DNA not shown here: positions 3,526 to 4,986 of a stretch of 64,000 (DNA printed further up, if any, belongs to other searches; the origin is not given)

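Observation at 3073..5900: Island core module: XRE regulator, DUF5659-like, P-loop/winged-helix replication-like protein and TerS-like HTH protein. Possible phage-satellite-type or mobilizable element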

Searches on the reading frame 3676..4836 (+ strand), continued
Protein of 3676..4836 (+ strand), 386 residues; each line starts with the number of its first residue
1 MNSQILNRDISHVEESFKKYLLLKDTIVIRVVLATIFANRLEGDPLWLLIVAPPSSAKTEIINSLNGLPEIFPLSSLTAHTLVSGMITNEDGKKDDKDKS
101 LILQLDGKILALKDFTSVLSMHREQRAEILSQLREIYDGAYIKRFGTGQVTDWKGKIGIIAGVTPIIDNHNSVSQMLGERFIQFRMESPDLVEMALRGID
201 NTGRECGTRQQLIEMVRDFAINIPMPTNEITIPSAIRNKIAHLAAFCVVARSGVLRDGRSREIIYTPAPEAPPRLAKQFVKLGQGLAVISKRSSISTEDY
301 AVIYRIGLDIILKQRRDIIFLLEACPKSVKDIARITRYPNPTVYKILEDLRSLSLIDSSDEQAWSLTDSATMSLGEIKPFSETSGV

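Call 30: search_solved_structures(query=A1, max_evalue=10, show_alignments=3)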
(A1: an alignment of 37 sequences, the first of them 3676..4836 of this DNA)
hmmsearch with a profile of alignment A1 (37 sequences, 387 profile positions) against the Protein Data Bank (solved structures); distinct sequences matched with E-value up to 10: 31.
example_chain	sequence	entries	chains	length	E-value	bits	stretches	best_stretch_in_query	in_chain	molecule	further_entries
2jt1_A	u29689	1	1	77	0.0074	18.4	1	319-372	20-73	PefI protein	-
5yhx_A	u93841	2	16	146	0.0095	18.1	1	306-382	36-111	Zinc transport transcriptional regulator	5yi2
5yhz_A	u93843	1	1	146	0.0095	18.1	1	306-382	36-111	Zinc transport transcriptional regulator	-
5yi0_B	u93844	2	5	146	0.0099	18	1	306-382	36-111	Zinc transport transcriptional regulator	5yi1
5yhy_A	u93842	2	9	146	0.014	17.6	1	306-382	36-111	Zinc transport transcriptional regulator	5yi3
2kko_A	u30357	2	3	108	0.038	16.1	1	296-367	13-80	POSSIBLE TRANSCRIPTIONAL REGULATORY PROTEIN (POSSIBLY ARSR-FAMILY) | Possible transcriptional regulatory arsR-family protein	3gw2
6fi9_A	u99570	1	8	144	0.043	15.9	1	306-381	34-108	Transcriptional regulator ZitR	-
2d1h_A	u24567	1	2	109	0.11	14.7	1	287-374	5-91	109aa long hypothetical transcriptional regulator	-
6cdb_A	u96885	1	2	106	0.15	14.1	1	289-376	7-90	ArsR family transcriptional regulator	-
2fbh_A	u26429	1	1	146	0.17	14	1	305-373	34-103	transcriptional regulator PA3341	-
3r0a_A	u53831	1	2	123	0.18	13.9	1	297-378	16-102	Putative transcriptional regulator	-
6cmv_A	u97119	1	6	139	0.3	13.1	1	306-361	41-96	Transcriptional regulator Lrs14-like protein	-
2kjb_A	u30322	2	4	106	0.32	13.1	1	289-376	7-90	CzrA protein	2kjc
1r1u_A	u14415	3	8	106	0.34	13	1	289-376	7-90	repressor protein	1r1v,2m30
6cda_A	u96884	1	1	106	0.4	12.8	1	290-376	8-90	ArsR family transcriptional regulator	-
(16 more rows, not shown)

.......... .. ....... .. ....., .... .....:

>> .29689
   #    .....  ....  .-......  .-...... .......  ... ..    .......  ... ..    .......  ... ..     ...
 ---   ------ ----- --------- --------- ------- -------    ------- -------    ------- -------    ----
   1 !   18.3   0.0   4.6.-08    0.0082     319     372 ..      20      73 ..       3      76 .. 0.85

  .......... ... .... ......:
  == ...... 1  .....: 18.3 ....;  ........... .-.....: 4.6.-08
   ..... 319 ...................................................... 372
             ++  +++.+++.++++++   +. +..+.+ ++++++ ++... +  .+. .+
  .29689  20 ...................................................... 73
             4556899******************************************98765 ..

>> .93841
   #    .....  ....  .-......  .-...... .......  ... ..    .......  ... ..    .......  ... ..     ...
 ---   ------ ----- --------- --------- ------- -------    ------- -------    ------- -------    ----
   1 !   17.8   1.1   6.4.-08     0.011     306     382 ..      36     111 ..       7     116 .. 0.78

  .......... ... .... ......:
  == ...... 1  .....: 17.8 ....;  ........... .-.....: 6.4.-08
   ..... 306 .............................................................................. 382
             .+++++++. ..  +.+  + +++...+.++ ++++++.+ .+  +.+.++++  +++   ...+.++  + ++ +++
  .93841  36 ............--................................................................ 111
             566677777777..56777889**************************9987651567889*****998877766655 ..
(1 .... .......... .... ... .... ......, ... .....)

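Call 43: find_related_loci(query=A1, collection=genome_contigs, flank=8000)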
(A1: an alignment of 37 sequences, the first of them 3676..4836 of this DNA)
Query A1 (386 aa) in genome_contigs; peptide patterns used: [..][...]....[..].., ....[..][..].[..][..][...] (x = any residue, [..] = any of these).
132 stretches matched a pattern; 94 encode a relative of the query (tblastn E <= 1e-3); the best 80 are kept; 80 distinct loci.
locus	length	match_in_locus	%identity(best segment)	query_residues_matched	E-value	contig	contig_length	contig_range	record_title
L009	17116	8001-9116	59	9-384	2e-144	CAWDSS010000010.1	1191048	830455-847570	MAG: Candidatus Omnitrophota bacterium isolate MFD03726.bin.2.139 genome assembly, contig: contig_50884, whole genome sh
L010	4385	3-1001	64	47-386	5e-145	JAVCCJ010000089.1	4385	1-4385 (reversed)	MAG: Candidatus Zapsychrus exili isolate MAG_3300035698_1555 Ga0374944_168802, whole genome shotgun sequence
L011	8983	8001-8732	62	10-260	8e-101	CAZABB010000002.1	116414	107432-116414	MAG TPA_asm: uncultured Planctomycetia bacterium isolate SRP141376_co2_336 genome assembly, contig: NODE_392_length_1164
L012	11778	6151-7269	44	10-382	1e-95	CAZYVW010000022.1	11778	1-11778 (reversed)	MAG TPA_asm: uncultured Candidatus Saccharibacteria bacterium isolate SRP200132_co1_592 genome assembly, contig: NODE_96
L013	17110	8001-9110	42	10-379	4e-93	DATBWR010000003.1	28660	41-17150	MAG TPA_asm: Candidatus Nanoarchaeia archaeon isolate SMAG_U7546 k141_1244862, whole genome shotgun sequence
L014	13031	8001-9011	46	16-357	1e-93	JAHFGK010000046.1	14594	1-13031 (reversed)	MAG: Candidatus Omnitrophota bacterium isolate nzgw313 NODE_5979_length_14595_cov_3.534130, whole genome shotgun sequenc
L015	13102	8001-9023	44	13-357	5e-91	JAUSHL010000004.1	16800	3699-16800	MAG: Candidatus Daviesbacteria bacterium isolate E14_metabat.bin.192 E14_k141_248025, whole genome shotgun sequence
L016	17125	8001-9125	42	9-382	3e-90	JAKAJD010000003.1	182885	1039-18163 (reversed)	MAG: bacterium isolate WY3.bin73 NODE_84_length_182885_cov_3.373483, whole genome shotgun sequence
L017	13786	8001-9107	42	12-379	2e-90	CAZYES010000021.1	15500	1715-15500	MAG TPA_asm: uncultured Candidatus Saccharibacteria bacterium isolate binchicken_co153_50 genome assembly, contig: NODE_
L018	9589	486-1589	42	11-379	2e-89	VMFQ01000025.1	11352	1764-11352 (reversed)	MAG: Parcubacteria group bacterium Gr01-1014_33 G01um101433_scaffold_1910, whole genome shotgun sequence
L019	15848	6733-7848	40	9-382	9e-87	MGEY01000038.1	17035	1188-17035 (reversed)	MAG: Candidatus Uhrbacteria bacterium RIFOXYA2_FULL_40_9 rifoxya2_full_scaffold_3893, whole genome shotgun sequence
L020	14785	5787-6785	42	18-356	1e-86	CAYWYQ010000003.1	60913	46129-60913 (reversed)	MAG TPA_asm: uncultured Gammaproteobacteria bacterium isolate SRP200020_co5_417 genome assembly, contig: NODE_698_length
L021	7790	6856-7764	46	13-322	2e-86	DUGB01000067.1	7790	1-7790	MAG TPA_asm: Candidatus Woesearchaeota archaeon isolate UBA10204 contig_104676, whole genome shotgun sequence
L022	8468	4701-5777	44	19-381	2e-86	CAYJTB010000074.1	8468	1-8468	MAG TPA_asm: uncultured bacterium isolate ERP125453_co1_402 genome assembly, contig: NODE_10263_length_8468_cov_9.349935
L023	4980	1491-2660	39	10-380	2e-85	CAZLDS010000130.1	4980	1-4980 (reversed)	MAG TPA_asm: uncultured bacterium isolate SRP321284_co1_139 genome assembly, contig: NODE_25160_length_4980_cov_8.251371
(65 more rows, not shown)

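Call 52: search_protein_families(library=pfam, proteins=[L002:10144-10779:+, L001:11563-12120:+, L002:8603-8923:+], max_evalue=0.1)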
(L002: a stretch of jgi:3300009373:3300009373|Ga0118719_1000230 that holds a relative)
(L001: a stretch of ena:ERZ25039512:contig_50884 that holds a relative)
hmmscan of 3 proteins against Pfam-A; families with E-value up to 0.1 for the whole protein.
L002:10144-10779:+ (211 aa): 1 family
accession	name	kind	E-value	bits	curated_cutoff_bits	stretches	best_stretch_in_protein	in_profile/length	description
PF16173.10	DUF4874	-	0.08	13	30.1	0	120-165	71-114/159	Domain of unknown function (DUF4874)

L001:11563-12120:+ (185 aa): 6 families
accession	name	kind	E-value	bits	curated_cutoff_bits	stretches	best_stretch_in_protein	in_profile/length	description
PF23477.1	zf_Tbcl_2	-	0.00084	19.4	27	1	76-105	5-34/37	Probable treble clef zinc finger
PF17283.8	Zn_ribbon_SprT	-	0.018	15.5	28.1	1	74-104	2-31/38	SprT-like zinc ribbon domain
PF12760.12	Zn_ribbon_IS1595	-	0.038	14.4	25.4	1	77-103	19-43/46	Transposase zinc-ribbon domain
PF07191.17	Zn_ribbon_6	-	0.039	14.4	25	1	78-110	31-62/67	Double zinc ribbon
PF16366.10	CEBP_ZZ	-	0.068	13.8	29.8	0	78-117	13-53/58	Cytoplasmic polyadenylation element-binding protein ZZ domain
PF10058.14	Zn_ribbon_10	-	0.068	13.4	24.2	0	74-106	20-53/54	ER junction formation factor lunapark, zinc ribbon finger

L002:8603-8923:+ (106 aa): 1 family
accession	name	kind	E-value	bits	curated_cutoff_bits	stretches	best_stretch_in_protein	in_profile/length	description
PF04026.17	SpoVG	-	2.8e-08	34.2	29.6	1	6-85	3-80/82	SpoVG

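Call 59: fold_search(model_id=the predicted structure, library=viral)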
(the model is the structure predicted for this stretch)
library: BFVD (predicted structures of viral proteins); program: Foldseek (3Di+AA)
matches with E <= 10: 1352; with E <= 0.001: 137
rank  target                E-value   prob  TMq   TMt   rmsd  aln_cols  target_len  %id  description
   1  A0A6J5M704            9.2e-22  1.00  0.76  0.67   4.5       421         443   22  Uncharacterized protein [uncultured Caudovirales phage]
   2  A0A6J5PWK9            8.8e-20  1.00  0.79  0.59   5.0       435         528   18  Uncharacterized protein [uncultured Caudovirales phage]
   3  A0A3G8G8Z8            4.1e-11  1.00  0.57  0.38   7.1       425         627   16  (no name in the UniProt tables at hand)
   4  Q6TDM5                5.1e-11  1.00  0.59  0.51   6.6       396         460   13  ORF A460 [Sulfolobus virus Kamchatka 1]
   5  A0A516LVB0            4.0e-10  1.00  0.55  0.31   7.2       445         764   12  (no name in the UniProt tables at hand)
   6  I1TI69                3.0e-09  1.00  0.47  0.34  11.8       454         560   13  (no name in the UniProt tables at hand)
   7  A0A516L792            4.3e-09  1.00  0.52  0.47   9.7       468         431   14  (no name in the UniProt tables at hand)
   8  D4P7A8                7.8e-09  1.00  0.49  0.34   9.5       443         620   13  (no name in the UniProt tables at hand)
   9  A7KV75                2.2e-08  1.00  0.45  0.38  13.1       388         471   12  (no name in the UniProt tables at hand)
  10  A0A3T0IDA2            2.6e-08  1.00  0.47  0.38  13.0       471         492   13  (no name in the UniProt tables at hand)
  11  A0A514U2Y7            6.1e-08  1.00  0.46  0.25  12.0       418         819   13  (no name in the UniProt tables at hand)
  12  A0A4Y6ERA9            1.0e-07  1.00  0.47  0.27  16.4       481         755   12  DNA helicase [Gordonia phage Chelms]
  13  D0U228                1.8e-07  1.00  0.42  0.24  14.1       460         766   12  Primase [Clavibacter phage CMP1]
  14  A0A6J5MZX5            1.9e-07  1.00  0.44  0.41  11.7       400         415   16  COG0714 MoxR-like ATPases [uncultured Caudovirales phage]
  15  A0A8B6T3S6            3.2e-07  1.00  0.42  0.29  18.5       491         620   10  (no name in the UniProt tables at hand)
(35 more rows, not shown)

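Call 70: search_dna_similar(query=window:3676-4836:+, collection=phages, mode=protein, max_evalue=0.001, max_rows=15)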
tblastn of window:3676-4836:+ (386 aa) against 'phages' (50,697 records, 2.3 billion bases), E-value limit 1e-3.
No match.

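Call 72: search_dna_similar(query=window:3676-4836:+, collection=plasmids, mode=protein, max_evalue=0.001, max_rows=15)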
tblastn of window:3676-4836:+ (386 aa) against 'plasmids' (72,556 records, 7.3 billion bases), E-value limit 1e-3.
No match.

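Call 73: find_related_loci(query=A1, collection=viral_contigs, flank=10000)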
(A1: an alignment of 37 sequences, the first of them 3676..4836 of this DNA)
Query A1 (386 aa) in viral_contigs; peptide patterns used: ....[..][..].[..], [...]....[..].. (x = any residue, [..] = any of these).
198 stretches matched a pattern; 101 encode a relative of the query (tblastn E <= 1e-3); the best 80 are kept; 80 distinct loci.
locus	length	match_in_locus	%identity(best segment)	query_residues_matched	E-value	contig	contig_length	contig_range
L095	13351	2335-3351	43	15-358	7e-83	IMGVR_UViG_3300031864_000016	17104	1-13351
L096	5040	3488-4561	36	12-368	1e-78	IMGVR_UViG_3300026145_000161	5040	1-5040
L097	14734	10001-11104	39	15-379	8e-75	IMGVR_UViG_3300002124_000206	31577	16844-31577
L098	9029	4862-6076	37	1-380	1e-74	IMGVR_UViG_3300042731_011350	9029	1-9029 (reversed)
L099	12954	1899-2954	36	8-357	3e-73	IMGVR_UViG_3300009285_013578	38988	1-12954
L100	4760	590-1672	37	6-361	8e-71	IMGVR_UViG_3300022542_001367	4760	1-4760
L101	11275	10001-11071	35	10-355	3e-66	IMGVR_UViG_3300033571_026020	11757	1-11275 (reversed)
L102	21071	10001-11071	35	10-355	3e-66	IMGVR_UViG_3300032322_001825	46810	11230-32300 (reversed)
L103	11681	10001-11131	35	4-377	7e-66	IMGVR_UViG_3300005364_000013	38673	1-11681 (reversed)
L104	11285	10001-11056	36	10-357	4e-66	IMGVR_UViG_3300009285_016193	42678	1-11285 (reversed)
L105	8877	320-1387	37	17-371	2e-65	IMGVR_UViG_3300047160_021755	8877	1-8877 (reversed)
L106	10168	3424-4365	37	2-319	5e-65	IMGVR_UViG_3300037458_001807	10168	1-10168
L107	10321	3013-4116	36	8-367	3e-64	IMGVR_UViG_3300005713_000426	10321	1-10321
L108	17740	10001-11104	36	10-368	4e-64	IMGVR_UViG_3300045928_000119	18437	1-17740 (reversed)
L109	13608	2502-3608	36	10-367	4e-62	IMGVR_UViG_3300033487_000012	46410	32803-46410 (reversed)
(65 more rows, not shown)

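Call 77: find_encoding_contigs(protein=P0002, flank=10000, max_places=2)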
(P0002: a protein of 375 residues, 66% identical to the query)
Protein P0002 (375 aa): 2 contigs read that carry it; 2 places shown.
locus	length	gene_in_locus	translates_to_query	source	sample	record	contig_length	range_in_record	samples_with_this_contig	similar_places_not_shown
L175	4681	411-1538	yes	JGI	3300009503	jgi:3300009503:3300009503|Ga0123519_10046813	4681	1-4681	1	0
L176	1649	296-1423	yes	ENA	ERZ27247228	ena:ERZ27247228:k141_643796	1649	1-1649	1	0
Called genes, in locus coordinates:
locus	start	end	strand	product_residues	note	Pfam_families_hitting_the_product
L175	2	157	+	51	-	?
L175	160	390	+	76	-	PF18903:DUF5659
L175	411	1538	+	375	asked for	-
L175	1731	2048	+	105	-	-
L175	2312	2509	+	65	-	-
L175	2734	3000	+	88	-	-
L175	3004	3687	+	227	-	-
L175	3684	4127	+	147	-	PF11399:DUF3192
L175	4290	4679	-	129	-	?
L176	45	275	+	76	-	PF18903:DUF5659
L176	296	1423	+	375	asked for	-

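Call 78: find_encoding_contigs(protein=P0007, flank=10000, max_places=2)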
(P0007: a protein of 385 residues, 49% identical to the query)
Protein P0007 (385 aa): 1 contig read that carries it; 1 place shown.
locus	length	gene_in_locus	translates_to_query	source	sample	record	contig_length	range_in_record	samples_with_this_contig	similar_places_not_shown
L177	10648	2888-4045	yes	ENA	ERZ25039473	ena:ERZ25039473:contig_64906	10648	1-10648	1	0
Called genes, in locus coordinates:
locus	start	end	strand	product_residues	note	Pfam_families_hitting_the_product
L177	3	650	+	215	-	?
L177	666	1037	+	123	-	-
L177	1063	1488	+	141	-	-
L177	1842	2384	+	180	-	-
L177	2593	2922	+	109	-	PF04026:SpoVG (weak)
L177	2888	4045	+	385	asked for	-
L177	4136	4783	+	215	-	-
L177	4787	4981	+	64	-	PF12728:HTH_17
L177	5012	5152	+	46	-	-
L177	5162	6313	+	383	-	PF24624:Int_N, PF00589:Phage_integrase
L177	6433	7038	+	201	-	-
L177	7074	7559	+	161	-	-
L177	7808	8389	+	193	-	-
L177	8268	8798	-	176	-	-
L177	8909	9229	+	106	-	-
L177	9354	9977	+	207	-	-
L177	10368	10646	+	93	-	?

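Call 84: search_protein_families(library=padloc, proteins=[window:3676-4836:+], max_evalue=0.01)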
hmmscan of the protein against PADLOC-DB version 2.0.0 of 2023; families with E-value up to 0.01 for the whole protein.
window:3676-4836:+ (386 aa): 3 families
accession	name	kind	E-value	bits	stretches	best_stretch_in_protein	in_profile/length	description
PDLC01848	CARF3--CARF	-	0.00012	19.9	1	313-372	137-191/197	-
PDLC01268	CasR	-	0.0018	16.3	1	317-368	128-178/179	"CAS-I,CAS-II,CAS-III,CAS-IV,CAS-V,CAS-VI; associated_signaling"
PDLC01858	CARF3--CARF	-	0.0084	14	0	313-366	144-197/204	-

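Call 96: search_protein_representatives(alignment_id=A1)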
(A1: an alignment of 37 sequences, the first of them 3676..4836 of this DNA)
Query: 37 sequences, 387 profile positions. Proteins with E-value up to 0.001 (for the whole library): 8667; up to 1e-10: 6932; up to 1e-30: 4254. The best 150 are listed.
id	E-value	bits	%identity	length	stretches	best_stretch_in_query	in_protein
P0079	8.1e-167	571.4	-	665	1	4-382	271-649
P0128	3.1e-158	543.1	-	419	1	6-384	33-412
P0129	9.4e-157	538.3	-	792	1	10-381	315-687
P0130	1.5e-154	531.0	-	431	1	5-383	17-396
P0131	7.7e-151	518.8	-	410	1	8-382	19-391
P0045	3.5e-148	510.1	-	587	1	22-384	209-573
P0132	4.3e-148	509.8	-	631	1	11-384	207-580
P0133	2.8e-145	500.5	-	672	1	8-379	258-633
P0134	6.9e-142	489.4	-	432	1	6-385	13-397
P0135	1.2e-139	482.0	-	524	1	7-382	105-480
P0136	2.8e-139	480.8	-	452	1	5-385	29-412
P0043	3.2e-138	477.3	-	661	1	4-383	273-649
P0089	3.8e-138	477.0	-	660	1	6-380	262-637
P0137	4.3e-138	476.9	-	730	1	8-380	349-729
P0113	9.3e-138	475.7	-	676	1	7-381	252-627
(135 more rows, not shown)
